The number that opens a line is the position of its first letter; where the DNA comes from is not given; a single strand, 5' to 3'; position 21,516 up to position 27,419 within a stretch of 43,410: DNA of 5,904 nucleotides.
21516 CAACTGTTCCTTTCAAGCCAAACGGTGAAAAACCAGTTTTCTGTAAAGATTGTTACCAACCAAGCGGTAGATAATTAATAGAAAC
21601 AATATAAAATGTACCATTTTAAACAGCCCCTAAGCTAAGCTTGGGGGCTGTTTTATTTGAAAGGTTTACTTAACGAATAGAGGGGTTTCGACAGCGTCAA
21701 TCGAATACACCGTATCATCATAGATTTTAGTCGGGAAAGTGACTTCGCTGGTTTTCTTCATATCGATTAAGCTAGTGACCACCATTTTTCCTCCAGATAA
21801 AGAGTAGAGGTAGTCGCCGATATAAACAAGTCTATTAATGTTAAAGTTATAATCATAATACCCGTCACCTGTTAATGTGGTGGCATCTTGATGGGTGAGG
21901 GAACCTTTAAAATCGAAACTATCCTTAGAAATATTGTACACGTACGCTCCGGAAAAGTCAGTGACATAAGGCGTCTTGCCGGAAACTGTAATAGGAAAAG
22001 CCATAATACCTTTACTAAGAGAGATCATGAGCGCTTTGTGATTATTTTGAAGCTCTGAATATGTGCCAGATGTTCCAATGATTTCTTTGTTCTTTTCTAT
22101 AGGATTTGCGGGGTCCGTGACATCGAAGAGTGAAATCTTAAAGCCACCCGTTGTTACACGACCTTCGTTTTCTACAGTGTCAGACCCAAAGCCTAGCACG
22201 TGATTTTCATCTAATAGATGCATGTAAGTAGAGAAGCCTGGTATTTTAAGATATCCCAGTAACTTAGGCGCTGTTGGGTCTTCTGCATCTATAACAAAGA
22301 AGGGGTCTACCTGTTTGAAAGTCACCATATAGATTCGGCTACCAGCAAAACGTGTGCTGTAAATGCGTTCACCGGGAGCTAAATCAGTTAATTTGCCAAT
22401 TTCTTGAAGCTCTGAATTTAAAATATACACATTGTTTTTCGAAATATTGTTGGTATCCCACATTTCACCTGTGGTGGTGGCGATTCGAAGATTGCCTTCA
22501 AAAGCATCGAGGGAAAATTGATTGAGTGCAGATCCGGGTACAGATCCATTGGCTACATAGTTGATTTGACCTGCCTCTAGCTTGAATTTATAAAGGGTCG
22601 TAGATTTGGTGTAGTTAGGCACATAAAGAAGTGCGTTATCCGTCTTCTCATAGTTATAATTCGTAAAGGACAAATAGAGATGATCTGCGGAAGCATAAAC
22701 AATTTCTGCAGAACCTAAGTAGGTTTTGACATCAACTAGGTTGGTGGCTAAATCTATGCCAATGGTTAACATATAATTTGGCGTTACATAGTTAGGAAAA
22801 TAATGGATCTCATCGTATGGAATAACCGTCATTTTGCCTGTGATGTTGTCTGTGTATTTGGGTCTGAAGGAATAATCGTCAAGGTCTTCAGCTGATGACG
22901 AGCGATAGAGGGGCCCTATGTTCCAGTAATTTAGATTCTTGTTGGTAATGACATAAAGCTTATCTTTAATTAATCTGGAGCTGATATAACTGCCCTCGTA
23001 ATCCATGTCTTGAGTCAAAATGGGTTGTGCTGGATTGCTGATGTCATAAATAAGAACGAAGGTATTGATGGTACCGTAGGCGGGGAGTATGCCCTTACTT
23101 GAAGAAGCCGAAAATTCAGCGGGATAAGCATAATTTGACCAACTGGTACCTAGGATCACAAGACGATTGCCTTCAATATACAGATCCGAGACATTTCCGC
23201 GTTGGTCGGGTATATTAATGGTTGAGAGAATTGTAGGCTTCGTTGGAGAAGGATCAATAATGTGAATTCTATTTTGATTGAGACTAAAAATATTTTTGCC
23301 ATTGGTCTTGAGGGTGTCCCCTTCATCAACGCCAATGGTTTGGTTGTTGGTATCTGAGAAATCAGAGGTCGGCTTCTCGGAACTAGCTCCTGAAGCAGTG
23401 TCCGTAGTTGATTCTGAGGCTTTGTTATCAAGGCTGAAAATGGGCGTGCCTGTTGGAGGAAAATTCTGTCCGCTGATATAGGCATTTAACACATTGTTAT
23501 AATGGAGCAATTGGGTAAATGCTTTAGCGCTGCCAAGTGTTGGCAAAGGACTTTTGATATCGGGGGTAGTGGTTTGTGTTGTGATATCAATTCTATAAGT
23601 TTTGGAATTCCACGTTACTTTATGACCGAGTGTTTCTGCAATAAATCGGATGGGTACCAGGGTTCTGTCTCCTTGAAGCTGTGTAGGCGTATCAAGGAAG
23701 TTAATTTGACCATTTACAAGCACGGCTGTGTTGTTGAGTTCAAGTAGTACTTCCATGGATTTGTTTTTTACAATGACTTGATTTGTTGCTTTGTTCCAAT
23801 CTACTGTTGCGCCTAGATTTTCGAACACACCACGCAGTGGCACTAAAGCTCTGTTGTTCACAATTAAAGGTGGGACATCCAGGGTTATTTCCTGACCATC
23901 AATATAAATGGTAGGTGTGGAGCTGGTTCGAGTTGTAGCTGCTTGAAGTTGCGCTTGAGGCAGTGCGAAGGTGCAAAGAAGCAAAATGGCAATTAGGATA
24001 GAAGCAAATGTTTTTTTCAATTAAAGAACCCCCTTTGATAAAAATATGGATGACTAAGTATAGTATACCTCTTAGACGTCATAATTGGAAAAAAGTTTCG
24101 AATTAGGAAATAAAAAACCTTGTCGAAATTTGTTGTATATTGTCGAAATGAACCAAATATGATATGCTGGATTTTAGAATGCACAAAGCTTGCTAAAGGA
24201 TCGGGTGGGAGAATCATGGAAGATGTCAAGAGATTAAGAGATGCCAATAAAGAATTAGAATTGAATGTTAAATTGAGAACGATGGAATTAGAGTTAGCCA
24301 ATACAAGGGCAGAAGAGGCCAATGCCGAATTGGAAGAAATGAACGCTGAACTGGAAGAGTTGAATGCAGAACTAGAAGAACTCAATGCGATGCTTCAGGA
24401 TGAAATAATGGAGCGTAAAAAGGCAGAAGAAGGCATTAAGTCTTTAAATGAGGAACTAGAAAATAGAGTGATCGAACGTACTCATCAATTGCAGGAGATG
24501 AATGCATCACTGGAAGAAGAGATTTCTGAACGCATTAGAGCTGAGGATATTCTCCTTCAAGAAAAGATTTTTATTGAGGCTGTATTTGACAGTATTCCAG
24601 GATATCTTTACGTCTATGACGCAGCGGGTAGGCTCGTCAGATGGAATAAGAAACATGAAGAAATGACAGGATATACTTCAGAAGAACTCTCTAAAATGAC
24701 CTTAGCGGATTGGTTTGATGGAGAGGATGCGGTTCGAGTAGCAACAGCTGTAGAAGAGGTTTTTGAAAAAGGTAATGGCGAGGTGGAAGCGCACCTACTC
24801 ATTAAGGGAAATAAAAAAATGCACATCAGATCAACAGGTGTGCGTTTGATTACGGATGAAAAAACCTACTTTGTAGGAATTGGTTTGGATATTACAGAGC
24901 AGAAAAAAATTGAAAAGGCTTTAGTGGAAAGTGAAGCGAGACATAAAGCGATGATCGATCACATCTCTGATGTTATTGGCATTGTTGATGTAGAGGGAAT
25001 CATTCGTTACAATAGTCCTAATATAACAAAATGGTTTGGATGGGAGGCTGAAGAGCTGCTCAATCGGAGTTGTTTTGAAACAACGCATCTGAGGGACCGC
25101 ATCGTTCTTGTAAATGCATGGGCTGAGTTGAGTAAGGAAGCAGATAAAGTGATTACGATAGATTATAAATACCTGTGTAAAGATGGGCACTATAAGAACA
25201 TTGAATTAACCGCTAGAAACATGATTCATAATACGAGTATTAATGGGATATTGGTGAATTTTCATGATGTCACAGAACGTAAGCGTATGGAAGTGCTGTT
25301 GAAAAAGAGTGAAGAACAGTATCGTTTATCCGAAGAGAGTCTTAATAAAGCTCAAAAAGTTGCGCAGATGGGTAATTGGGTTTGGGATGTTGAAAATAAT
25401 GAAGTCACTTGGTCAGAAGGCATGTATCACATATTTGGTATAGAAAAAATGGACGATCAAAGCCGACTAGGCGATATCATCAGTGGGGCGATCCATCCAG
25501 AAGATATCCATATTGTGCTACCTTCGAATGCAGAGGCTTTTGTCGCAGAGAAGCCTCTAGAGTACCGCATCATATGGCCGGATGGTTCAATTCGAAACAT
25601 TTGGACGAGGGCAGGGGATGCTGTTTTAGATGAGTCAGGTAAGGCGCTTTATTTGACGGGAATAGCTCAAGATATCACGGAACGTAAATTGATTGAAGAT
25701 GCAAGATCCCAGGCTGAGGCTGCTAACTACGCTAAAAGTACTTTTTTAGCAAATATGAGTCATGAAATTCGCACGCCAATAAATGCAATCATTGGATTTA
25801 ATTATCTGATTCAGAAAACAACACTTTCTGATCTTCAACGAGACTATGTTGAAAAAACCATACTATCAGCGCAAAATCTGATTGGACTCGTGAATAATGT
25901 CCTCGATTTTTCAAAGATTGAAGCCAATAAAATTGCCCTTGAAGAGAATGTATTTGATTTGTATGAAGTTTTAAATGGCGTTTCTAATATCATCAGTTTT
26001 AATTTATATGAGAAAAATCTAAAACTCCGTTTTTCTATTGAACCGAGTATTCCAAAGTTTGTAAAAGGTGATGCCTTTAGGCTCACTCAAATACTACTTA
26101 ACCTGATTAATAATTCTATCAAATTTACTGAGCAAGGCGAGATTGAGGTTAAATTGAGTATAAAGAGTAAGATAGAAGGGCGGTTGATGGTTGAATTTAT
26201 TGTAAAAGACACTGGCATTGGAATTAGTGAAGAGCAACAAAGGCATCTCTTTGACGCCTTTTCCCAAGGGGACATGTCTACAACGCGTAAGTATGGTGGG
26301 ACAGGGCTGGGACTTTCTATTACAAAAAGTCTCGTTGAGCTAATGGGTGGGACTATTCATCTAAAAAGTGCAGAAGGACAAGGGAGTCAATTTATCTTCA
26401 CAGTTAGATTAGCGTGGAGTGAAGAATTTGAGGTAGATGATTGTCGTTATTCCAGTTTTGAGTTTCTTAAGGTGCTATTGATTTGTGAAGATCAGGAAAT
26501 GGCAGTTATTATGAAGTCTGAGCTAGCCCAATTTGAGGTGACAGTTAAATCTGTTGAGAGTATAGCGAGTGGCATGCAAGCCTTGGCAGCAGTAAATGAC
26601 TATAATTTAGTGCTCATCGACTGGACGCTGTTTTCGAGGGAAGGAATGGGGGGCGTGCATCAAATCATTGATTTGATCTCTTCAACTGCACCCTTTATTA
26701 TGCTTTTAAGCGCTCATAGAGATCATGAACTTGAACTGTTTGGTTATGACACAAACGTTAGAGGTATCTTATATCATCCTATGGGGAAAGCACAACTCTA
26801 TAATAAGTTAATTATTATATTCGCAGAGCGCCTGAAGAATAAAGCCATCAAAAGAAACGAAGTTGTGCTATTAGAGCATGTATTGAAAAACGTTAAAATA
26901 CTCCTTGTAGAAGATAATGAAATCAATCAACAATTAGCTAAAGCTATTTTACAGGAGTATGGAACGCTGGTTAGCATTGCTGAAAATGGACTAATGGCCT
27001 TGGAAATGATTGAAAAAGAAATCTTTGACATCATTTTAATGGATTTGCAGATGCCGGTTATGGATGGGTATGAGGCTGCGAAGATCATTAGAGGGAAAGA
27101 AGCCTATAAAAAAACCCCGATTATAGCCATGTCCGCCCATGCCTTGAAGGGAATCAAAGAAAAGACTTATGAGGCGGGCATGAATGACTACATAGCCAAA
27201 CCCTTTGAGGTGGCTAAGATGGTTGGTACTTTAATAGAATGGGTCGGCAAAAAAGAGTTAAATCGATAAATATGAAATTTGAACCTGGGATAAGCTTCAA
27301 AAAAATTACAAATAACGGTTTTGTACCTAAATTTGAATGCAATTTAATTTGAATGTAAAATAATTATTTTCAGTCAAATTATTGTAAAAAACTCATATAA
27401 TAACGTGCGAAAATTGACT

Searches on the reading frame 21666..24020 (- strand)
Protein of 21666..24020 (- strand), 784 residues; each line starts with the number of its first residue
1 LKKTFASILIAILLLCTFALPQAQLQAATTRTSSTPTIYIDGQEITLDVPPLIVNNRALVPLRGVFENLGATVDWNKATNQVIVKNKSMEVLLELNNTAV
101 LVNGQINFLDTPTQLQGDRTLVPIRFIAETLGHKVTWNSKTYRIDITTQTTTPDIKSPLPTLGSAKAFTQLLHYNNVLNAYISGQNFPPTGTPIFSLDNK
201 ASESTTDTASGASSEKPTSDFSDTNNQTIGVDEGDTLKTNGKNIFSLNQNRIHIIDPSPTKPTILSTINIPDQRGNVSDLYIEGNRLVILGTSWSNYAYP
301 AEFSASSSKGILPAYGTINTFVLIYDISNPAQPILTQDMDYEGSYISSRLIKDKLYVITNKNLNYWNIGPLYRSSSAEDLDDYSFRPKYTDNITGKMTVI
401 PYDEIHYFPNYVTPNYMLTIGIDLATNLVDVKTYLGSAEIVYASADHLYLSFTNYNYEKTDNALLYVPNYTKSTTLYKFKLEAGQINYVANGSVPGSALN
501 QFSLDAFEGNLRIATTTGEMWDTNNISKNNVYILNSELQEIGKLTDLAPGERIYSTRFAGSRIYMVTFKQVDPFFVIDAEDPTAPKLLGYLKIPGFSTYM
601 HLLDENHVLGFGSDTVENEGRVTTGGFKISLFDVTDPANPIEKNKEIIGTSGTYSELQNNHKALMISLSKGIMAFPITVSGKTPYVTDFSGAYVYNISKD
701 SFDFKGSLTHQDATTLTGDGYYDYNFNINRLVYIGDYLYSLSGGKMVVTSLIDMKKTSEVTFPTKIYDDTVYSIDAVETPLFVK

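Call 8: search_protein_families(library=pfam, proteins=[window:21666-24020:-])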
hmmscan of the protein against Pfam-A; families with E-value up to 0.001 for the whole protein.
window:21666-24020:- (784 aa): 2 families
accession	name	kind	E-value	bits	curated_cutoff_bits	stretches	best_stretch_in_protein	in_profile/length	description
PF09826.15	Beta_propel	-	3.5e-148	495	22.4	1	221-752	1-493/495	Beta propeller domain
PF07833.16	Cu_amine_oxidN1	-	2.2e-32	111.6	24.2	1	39-145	1-107/108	Copper amine oxidase N-terminal domain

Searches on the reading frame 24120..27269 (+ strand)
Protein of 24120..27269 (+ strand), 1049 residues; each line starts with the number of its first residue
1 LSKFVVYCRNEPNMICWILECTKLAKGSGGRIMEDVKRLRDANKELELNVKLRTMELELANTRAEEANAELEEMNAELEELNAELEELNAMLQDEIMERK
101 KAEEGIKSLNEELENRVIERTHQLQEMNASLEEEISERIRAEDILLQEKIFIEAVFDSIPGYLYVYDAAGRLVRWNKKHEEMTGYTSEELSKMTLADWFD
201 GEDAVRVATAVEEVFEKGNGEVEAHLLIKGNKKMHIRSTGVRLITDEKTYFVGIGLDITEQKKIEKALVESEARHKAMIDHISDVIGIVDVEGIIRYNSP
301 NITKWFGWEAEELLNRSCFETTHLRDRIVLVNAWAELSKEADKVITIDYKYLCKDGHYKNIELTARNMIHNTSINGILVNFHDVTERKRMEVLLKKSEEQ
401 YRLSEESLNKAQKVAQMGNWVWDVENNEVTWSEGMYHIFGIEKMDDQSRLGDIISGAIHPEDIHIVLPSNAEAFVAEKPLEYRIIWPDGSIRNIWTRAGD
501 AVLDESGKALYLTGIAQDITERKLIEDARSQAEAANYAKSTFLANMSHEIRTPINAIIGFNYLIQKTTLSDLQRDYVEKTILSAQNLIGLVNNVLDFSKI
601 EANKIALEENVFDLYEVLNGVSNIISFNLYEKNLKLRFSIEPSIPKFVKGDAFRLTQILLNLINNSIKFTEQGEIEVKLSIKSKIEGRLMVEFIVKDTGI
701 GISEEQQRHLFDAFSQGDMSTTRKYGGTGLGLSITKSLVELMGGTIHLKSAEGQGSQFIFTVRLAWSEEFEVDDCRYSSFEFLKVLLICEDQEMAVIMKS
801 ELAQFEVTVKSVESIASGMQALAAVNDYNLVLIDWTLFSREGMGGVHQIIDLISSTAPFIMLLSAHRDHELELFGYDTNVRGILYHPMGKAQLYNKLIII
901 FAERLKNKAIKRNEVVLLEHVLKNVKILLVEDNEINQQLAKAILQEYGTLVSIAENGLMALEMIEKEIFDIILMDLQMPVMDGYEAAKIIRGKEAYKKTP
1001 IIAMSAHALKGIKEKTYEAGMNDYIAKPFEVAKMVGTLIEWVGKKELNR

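Call 8: search_protein_families(library=pfam, proteins=[window:24120-27269:+])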
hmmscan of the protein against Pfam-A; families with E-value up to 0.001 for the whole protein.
window:24120-27269:+ (1049 aa): 8 families
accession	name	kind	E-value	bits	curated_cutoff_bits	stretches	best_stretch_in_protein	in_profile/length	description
PF00072.30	Response_reg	-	2.6e-33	114.9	30.2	2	927-1035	1-107/111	Response regulator receiver domain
PF02518.31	HATPase_c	-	8.3e-30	103.9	26.4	1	650-764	1-109/111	Histidine kinase-, DNA gyrase B-, and HSP90-like ATPase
PF08447.18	PAS_3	-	1.9e-26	92.6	25.6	3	429-516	2-89/89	PAS fold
PF08448.16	PAS_4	-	5.4e-22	78.5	23.1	2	156-262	1-109/110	PAS fold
PF13426.13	PAS_9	-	6.5e-20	71.8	27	2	165-260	6-103/103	PAS domain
PF00989.32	PAS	-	1.1e-18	67.7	22.6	2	276-384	4-113/113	PAS fold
PF00512.31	HisKA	-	4.5e-18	65.5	26.9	1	538-602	1-65/66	His Kinase A (phospho-acceptor) domain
PF13188.13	PAS_8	-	4.8e-07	29.9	21.8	1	151-204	2-55/65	PAS domain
